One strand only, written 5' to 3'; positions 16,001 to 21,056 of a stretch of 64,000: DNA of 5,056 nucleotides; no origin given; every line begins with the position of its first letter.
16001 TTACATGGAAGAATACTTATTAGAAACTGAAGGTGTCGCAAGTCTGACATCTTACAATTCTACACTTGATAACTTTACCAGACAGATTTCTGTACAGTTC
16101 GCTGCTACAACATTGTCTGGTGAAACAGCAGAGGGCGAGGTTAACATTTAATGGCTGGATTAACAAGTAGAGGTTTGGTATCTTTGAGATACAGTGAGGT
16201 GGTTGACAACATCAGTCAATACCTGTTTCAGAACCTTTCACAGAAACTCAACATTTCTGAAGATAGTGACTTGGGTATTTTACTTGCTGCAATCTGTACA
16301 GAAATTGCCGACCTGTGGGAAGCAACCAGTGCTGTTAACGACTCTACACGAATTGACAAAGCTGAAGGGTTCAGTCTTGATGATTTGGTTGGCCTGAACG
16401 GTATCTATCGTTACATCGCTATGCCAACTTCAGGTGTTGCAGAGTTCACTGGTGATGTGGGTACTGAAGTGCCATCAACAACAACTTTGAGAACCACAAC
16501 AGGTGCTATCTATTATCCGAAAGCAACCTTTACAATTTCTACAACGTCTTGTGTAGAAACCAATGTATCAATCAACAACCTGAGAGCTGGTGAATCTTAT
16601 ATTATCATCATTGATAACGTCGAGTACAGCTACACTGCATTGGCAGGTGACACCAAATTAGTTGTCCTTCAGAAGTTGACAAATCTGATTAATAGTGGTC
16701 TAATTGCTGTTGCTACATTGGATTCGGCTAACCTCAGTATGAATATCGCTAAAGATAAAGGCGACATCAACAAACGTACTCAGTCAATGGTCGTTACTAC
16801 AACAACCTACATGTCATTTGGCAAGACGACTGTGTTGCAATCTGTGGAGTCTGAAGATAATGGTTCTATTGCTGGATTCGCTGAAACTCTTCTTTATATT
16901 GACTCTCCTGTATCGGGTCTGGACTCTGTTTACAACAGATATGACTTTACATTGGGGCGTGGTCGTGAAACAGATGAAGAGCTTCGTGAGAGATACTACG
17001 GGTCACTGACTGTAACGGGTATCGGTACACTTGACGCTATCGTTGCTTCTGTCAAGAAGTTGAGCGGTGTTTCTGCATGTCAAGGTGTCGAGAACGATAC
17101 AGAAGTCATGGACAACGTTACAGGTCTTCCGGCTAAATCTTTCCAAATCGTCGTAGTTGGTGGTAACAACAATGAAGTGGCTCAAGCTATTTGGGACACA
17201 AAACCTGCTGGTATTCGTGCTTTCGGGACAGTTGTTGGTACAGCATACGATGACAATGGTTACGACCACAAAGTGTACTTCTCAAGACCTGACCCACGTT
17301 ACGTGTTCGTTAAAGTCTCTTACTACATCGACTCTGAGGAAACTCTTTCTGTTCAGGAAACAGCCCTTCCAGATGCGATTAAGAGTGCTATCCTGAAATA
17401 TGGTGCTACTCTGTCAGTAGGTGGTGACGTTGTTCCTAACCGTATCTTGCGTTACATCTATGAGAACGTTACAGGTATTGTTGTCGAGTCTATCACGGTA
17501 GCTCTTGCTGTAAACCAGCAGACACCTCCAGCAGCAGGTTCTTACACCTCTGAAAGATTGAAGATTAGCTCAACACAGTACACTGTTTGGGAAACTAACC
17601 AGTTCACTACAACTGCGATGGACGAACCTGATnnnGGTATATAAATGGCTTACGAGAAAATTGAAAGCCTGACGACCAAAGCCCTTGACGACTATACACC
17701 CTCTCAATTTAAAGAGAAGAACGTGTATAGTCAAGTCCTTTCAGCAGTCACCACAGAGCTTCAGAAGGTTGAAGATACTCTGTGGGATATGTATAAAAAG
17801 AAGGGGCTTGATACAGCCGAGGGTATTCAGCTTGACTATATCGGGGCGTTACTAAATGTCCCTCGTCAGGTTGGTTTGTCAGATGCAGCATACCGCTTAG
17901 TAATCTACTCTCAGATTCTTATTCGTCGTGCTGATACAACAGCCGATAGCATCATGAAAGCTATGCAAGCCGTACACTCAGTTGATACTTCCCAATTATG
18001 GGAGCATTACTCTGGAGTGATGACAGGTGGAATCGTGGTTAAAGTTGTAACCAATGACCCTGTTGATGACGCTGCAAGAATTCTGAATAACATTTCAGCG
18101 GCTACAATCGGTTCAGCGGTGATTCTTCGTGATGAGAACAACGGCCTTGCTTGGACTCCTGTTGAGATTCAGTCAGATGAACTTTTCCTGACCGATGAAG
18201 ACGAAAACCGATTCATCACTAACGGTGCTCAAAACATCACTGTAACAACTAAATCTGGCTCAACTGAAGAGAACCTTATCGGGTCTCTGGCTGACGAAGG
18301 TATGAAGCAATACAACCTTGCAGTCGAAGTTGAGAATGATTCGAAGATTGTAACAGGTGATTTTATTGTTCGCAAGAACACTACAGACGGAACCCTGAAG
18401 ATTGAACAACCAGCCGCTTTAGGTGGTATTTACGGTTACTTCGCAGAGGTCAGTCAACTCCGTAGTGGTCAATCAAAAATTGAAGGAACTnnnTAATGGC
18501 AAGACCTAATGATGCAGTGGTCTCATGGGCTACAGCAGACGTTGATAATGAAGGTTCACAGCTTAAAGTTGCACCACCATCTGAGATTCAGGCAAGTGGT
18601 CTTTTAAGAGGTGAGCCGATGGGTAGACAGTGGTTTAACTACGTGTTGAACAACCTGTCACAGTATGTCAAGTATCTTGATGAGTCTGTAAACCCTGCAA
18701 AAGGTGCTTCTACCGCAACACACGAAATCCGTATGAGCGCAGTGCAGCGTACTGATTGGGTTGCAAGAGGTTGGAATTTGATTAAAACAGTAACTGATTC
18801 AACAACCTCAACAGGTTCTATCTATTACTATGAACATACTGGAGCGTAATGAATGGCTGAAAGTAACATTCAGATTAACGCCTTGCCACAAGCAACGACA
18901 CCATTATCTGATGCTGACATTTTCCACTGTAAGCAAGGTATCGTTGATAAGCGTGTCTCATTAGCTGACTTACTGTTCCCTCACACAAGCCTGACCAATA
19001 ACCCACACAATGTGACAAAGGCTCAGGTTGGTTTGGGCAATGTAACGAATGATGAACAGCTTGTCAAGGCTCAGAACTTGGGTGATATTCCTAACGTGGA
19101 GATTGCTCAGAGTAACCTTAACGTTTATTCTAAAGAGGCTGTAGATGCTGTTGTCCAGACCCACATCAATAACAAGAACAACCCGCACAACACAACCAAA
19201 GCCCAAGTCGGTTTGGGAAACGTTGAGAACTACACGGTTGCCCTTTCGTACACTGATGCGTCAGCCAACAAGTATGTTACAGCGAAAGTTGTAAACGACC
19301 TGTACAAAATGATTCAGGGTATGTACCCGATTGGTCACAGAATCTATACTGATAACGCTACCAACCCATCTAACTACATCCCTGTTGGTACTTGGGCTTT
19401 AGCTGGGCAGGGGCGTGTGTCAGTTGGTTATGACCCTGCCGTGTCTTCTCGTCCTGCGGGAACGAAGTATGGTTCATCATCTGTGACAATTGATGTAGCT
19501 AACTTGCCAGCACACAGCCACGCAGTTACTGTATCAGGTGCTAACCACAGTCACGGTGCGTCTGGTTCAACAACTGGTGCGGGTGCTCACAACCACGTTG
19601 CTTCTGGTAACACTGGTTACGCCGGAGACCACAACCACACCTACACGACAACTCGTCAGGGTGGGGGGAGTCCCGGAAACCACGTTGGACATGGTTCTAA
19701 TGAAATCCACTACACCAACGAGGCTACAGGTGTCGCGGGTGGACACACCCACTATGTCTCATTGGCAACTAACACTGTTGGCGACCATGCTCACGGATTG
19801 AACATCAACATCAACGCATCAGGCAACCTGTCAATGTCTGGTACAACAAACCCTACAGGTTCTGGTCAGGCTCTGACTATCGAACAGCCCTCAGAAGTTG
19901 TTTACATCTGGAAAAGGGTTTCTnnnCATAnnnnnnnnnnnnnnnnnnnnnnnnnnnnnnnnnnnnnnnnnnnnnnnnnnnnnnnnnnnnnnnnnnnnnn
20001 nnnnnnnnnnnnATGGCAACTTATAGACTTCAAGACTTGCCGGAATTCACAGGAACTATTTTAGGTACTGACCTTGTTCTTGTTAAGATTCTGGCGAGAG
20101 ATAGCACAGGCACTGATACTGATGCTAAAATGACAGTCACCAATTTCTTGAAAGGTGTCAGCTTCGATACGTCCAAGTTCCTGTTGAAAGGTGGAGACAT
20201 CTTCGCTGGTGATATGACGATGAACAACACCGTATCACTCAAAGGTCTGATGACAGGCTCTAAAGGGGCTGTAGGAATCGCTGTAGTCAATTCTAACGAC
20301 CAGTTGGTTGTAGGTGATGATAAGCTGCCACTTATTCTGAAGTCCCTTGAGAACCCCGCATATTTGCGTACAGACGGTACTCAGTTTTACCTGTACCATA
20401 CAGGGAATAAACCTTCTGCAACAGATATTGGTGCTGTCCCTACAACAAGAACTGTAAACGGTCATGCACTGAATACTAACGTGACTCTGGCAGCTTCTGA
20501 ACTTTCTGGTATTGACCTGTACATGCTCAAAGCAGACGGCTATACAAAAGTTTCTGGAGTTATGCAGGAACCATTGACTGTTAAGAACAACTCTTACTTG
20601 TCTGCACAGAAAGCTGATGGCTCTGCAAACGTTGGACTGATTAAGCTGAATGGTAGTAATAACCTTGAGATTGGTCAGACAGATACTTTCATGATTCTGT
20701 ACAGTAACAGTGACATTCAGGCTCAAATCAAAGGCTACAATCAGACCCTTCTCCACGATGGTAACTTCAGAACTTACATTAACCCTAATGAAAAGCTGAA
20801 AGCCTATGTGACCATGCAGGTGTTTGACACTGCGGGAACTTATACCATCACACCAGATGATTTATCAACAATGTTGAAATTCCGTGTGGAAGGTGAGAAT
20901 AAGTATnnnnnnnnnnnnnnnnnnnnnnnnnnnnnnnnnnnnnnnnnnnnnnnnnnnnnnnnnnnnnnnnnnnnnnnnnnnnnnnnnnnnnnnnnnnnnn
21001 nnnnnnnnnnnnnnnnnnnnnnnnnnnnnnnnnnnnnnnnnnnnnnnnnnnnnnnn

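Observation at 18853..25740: Tail fibre cluster built by domain shuffling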

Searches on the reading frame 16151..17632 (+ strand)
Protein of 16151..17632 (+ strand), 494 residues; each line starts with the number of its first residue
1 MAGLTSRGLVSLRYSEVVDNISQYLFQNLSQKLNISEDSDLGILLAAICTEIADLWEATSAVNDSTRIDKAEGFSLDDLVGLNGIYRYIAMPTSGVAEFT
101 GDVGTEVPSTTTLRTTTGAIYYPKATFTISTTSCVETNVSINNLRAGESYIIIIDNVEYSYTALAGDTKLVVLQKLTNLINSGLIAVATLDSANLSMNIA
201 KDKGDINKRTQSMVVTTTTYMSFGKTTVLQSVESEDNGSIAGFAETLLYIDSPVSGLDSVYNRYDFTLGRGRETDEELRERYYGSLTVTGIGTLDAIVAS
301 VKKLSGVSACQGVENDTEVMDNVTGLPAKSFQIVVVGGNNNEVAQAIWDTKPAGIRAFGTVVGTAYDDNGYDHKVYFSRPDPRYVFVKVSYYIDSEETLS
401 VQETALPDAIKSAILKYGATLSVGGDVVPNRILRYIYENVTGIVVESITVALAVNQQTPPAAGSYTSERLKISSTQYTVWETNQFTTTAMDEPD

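Call 8: search_protein_families(library=pfam, proteins=[window:16151-17632:+], max_evalue=0.01)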
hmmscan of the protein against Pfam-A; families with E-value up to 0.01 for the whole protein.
window:16151-17632:+ (494 aa): 1 family
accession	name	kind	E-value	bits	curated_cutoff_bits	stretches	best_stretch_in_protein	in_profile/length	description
PF04865.19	Baseplate_J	-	3e-13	50.1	21.1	2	208-432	44-252/255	Baseplate J-like protein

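Call 9: search_protein_families(library=phrogs, proteins=[window:16151-17632:+], max_evalue=0.001)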
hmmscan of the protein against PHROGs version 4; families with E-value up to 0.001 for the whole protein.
window:16151-17632:+ (494 aa): 1 family
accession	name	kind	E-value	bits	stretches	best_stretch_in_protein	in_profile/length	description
phrog_6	-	tail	2.2e-54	186.1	1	1-491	59-409/548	baseplate wedge subunit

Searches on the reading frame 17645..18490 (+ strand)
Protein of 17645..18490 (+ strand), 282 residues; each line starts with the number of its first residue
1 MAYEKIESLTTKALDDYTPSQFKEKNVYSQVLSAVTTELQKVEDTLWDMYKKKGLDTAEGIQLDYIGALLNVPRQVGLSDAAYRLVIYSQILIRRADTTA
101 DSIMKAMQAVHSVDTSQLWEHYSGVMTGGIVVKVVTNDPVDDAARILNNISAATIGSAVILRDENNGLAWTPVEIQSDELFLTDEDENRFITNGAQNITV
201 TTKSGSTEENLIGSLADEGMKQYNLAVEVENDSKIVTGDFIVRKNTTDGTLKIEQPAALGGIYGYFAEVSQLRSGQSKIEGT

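Call 8: search_protein_families(library=pfam, proteins=[window:17645-18490:+], max_evalue=0.01)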
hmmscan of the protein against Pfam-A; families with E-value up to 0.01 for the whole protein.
window:17645-18490:+ (282 aa): 1 family
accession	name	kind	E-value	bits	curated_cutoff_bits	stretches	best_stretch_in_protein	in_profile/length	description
PF11041.13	DUF2612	-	1.4e-08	35.3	23.5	1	19-76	6-63/181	Protein of unknown function (DUF2612)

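Call 9: search_protein_families(library=phrogs, proteins=[window:17645-18490:+], max_evalue=0.001)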
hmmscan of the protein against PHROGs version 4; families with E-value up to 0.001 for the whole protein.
window:17645-18490:+ (282 aa): 11 families
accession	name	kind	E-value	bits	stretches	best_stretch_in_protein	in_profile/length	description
phrog_4017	-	tail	1.1e-134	449.4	1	2-281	1-280/285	baseplate protein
phrog_6277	-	unknown function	1.1e-19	71.9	1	20-217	18-207/280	-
phrog_1160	-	tail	4e-17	63.1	1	9-162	15-179/528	baseplate protein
phrog_587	-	head and packaging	1.5e-12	48.4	1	15-162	26-207/392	structural protein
phrog_22472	-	unknown function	1.1e-11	45.8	1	15-204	13-196/302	-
phrog_4056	-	tail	4.7e-10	40.3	1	16-119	23-126/219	baseplate protein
phrog_7378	-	tail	4.3e-07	29.8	1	25-108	32-113/736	baseplate protein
phrog_4411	-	head and packaging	1.8e-06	27.4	1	23-110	17-102/834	virion structural protein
phrog_13726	-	unknown function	7.3e-06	25.6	1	24-107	19-100/800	-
phrog_5857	-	tail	8.6e-06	26.3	1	24-118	25-119/220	baseplate wedge subunit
phrog_8708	-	unknown function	0.00047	20.8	0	30-88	25-79/202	-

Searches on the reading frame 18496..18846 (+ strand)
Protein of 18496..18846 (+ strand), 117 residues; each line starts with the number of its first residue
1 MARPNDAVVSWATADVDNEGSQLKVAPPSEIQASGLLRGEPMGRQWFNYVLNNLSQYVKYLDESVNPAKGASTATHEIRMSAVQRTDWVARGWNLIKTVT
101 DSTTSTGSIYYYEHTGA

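Call 8: search_protein_families(library=pfam, proteins=[window:18496-18846:+], max_evalue=0.01)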
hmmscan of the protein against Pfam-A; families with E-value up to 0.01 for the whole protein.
window:18496-18846:+ (117 aa): 0 families

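Call 9: search_protein_families(library=phrogs, proteins=[window:18496-18846:+], max_evalue=0.001)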
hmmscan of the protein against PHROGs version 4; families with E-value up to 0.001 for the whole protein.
window:18496-18846:+ (117 aa): 3 families
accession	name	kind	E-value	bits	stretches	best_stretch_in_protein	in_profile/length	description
phrog_4141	-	unknown function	1.1e-46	158.1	1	7-117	2-100/100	-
phrog_4465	-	tail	6.3e-07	30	1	1-68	1-70/342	tail fiber protein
phrog_12846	-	tail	8.6e-05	22.6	1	1-67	1-69/552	tail fiber protein; Ig-domain containing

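Call 42: search_solved_structures(query=window:18496-18846:+, max_evalue=1)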
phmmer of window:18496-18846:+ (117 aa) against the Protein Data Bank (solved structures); distinct sequences matched with E-value up to 1: 3.
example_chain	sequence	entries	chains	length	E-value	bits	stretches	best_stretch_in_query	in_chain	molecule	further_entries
9ndy_S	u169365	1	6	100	1.4e-28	102.5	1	7-117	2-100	LTF platform protein (gp025)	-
9cuy_c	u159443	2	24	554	0.0001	25.6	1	1-65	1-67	Short tail fiber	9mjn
9spj_R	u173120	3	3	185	0.69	13.2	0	58-98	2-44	60S ribosomal protein L17-B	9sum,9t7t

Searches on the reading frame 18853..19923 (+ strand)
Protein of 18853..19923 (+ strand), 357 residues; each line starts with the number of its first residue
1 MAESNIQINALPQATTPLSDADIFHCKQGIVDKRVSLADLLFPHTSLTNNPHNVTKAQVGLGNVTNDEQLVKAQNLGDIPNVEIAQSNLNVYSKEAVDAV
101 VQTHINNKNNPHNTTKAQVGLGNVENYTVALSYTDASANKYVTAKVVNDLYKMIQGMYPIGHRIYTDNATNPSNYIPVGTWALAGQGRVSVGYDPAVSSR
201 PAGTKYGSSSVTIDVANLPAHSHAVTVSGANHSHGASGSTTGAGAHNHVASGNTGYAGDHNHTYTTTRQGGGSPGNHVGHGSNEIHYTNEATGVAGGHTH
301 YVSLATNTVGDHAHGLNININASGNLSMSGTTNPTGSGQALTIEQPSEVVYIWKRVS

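Call 8: search_protein_families(library=pfam, proteins=[window:18853-19923:+], max_evalue=0.01)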
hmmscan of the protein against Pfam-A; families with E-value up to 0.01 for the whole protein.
window:18853-19923:+ (357 aa): 1 family
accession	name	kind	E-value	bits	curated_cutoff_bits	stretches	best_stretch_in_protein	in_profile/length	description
PF21939.1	Gp10_C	-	2.2e-14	55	27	1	154-268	2-117/139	Baseplate structural protein Gp10, C-terminal domain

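Call 9: search_protein_families(library=phrogs, proteins=[window:18853-19923:+], max_evalue=0.001)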
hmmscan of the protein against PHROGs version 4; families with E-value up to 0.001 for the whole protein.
window:18853-19923:+ (357 aa): 24 families
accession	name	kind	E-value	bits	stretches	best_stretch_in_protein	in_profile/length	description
phrog_2097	-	tail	4.4e-83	281.1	1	1-356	205-600/644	tail fiber protein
phrog_5717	-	tail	1.3e-20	74.4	1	69-357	909-1150/1150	tail protein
phrog_4277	-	tail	7.2e-19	68.5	1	132-344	566-767/780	tail fiber protein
phrog_25620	-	tail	9.9e-18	65.5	2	95-141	249-294/348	tail collar fiber protein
phrog_11029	-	tail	1.9e-17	63.4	2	93-153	31-94/892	tail protein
phrog_13857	-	tail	4e-17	63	2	44-130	185-272/743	tail protein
phrog_34368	-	unknown function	4.1e-16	60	1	36-145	34-154/344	-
phrog_2163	-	head and packaging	3.7e-15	57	1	78-150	181-262/574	virion structural protein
phrog_12754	-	unknown function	4.1e-13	50.1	2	100-130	33-63/579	-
phrog_2712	-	tail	2e-12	47.3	1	35-130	153-251/700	tail fiber protein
phrog_20878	-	tail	1.1e-11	45.9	1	138-258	201-332/365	tail fiber protein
phrog_35034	-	unknown function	1.2e-11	45.7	2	95-140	56-104/242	-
phrog_6465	-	tail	1.4e-10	42.3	1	92-357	58-281/281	tail protein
phrog_5793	-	unknown function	1.7e-10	41.2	1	100-151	374-428/581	-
phrog_32939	-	unknown function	3.3e-09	37.3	2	98-144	43-92/497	-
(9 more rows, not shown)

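Call 41: search_solved_structures(query=window:18853-19923:+, max_evalue=0.01)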
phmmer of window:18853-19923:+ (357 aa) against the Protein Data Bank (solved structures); distinct sequences matched with E-value up to 0.01: 4.
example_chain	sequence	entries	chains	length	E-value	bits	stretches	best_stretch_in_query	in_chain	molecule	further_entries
2fkk_A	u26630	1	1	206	9.6e-05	25.2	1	148-222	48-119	Baseplate structural protein Gp10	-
5hx2_G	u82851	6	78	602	0.00017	24.4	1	147-221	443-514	Baseplate wedge protein gp10 | gp10, baseplate wedge protein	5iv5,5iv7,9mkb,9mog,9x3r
2fl8_A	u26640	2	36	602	0.00051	22.8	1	149-221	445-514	Baseplate structural protein Gp10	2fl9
9f4a_FA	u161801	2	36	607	0.005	19.6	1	147-196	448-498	Baseplate wedge protein gp10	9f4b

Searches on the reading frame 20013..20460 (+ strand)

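Call 20: search_dna_similar(query=window:20013-20460:+, collection=phages, mode=protein, max_rows=60, rows=spread, max_evalue=0.001)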
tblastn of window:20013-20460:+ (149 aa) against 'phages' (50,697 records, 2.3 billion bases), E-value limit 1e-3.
Records with a match: 72; places in all: 109; records where one place covers at least 80% of the query: 71.
Best place of each record, by identity: >=99% 14; 90-95% 22; <60% 36.
By first word of the organism name: Erwinia 29; Shigella 18; Citrobacter 11; Salmonella 6; Hafnia 3; Enterobacter 1; Yersinia 1; Listeria 1; Escherichia 1; Serratia 1.
By host as written in the record: Erwinia amylovora 11; Shigella flexneri 9; Citrobacter freundii 8; Erwinia amylovora IVIA 1892.1 4; - 4; Shigella sp. 4; Erwinia sp. 3; Erwinia amylovora 1/79Sm 2; and 24 more.
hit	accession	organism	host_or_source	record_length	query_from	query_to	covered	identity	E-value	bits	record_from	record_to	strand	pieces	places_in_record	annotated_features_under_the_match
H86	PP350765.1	Erwinia phage Ea_Tu10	Erwinia sp.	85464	1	149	100%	100.0%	2e-93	300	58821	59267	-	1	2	none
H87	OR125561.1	Erwinia phage vB_EamM-BoyaciRG1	Erwinia sp.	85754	1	149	100%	100.0%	2e-93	300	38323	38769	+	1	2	none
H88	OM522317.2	Erwinia phage Hena2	Erwinia amylovora 1/79Sm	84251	1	149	100%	100.0%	2e-93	300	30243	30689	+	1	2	putative proximal tail fiber subunit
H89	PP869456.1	Erwinia phage Prophecy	Erwinia amylovora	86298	1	149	100%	100.0%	2e-93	300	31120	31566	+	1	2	tail protein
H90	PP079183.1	Erwinia phage vEam_W_25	Erwinia amylovora IVIA 1614.1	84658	1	149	100%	100.0%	2e-93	300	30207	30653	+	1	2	tail protein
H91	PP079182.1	Erwinia phage vEam_PM_6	Erwinia amylovora IVIA 1526.6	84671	1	149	100%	100.0%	2e-93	300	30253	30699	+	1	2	tail protein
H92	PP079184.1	Erwinia phage vEam_PM_27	Erwinia amylovora IVIA 1892.1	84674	1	149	100%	100.0%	2e-93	300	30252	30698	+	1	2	tail protein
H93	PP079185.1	Erwinia phage vEam_PM_21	Erwinia amylovora IVIA 1892.1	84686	1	149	100%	100.0%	2e-93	300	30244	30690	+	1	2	tail protein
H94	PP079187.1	Erwinia phage vEam_S_24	Erwinia amylovora IVIA 1892.1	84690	1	149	100%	100.0%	2e-93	300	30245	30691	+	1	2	tail protein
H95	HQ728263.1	Erwinia phage vB_Eam-MM7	Erwinia amylovora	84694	1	149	100%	100.0%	3e-93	300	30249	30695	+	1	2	tail fiber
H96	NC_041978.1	Erwinia phage vB_Eam-MM7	Erwinia amylovora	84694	1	149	100%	100.0%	3e-93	300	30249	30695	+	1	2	tail protein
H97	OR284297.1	Erwinia phage FIfi106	Erwinia amylovora TS3128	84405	1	149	100%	99.3%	3e-93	300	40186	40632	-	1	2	hypothetical protein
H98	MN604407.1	Salmonella phage ST-3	Salmonella enterica subsp. enterica ...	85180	1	149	100%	93.3%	6e-90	290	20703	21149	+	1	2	tail fiber protein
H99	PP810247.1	Salmonella phage PMBT37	Salmonella enterica subsp. enterica ...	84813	1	149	100%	92.6%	2e-89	289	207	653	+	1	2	hypothetical protein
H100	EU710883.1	Erwinia phage phiEa21-4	Erwinia amylovora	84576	1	149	100%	92.6%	2e-89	289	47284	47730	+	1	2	70: putative proximal tail fiber subunit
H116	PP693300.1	Yersinia phage vB_YenM_P778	Yersinia enterocolitica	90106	1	149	100%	34.2%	6e-15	76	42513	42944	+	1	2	tail fiber protein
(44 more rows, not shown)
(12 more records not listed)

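Call 100: get_annotated_region(hit=H116, flank=7000)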
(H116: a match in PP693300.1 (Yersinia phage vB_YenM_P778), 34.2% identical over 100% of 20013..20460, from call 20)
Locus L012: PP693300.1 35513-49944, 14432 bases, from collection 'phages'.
description: Yersinia phage vB_YenM_P778, complete genome.
organism: Yersinia phage vB_YenM_P778 (NCBI taxid 3141559)
taxonomy: Viruses
host: Yersinia enterocolitica; source: fecal material of wild boar; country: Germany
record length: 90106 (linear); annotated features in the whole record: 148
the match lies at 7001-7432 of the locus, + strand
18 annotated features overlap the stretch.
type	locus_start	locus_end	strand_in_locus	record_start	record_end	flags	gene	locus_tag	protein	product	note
CDS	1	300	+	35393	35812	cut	-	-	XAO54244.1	baseplate wedge subunit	ORF057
CDS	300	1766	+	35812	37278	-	-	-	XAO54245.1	baseplate wedge subunit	ORF058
CDS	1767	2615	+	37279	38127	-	-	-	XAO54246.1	baseplate protein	ORF059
CDS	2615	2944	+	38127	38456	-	-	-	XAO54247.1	hypothetical protein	ORF060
CDS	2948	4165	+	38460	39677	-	-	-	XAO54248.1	tail fiber protein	ORF061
CDS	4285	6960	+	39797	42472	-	-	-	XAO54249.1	tail fiber protein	ORF062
CDS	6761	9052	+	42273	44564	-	-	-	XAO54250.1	tail fiber protein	ORF063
CDS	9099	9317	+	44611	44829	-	-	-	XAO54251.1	L-fuculose phosphate aldolase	ORF064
CDS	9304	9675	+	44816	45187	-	-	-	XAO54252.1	hypothetical protein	ORF065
CDS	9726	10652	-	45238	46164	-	-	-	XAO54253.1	thymidylate synthase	ORF066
CDS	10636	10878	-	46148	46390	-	-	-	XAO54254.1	hypothetical protein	ORF067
CDS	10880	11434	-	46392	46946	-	-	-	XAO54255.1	hypothetical protein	ORF068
CDS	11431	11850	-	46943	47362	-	-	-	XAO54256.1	hypothetical protein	ORF069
CDS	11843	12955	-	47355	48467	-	-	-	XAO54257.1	DNA ligase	ORF070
CDS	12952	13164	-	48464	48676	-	-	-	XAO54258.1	hypothetical protein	ORF071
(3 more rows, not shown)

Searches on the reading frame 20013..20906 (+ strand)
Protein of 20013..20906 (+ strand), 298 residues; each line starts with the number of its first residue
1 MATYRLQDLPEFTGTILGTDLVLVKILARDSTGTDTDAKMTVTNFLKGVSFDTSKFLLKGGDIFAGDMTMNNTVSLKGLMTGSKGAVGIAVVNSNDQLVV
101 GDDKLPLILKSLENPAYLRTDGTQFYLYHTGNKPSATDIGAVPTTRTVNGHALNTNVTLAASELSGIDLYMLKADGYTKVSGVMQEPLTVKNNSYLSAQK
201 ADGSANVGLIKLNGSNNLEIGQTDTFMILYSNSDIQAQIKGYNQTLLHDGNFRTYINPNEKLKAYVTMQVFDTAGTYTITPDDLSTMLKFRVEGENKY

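Call 82: search_protein_families(library=pfam, proteins=[window:20013-20906:+], max_evalue=10)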
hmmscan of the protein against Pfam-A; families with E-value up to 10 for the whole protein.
window:20013-20906:+ (298 aa): 1 family
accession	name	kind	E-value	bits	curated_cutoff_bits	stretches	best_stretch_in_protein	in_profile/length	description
PF14607.12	GxDLY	-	0.045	14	27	1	157-221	72-139/146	N-terminus of Esterase_SGNH_hydro-type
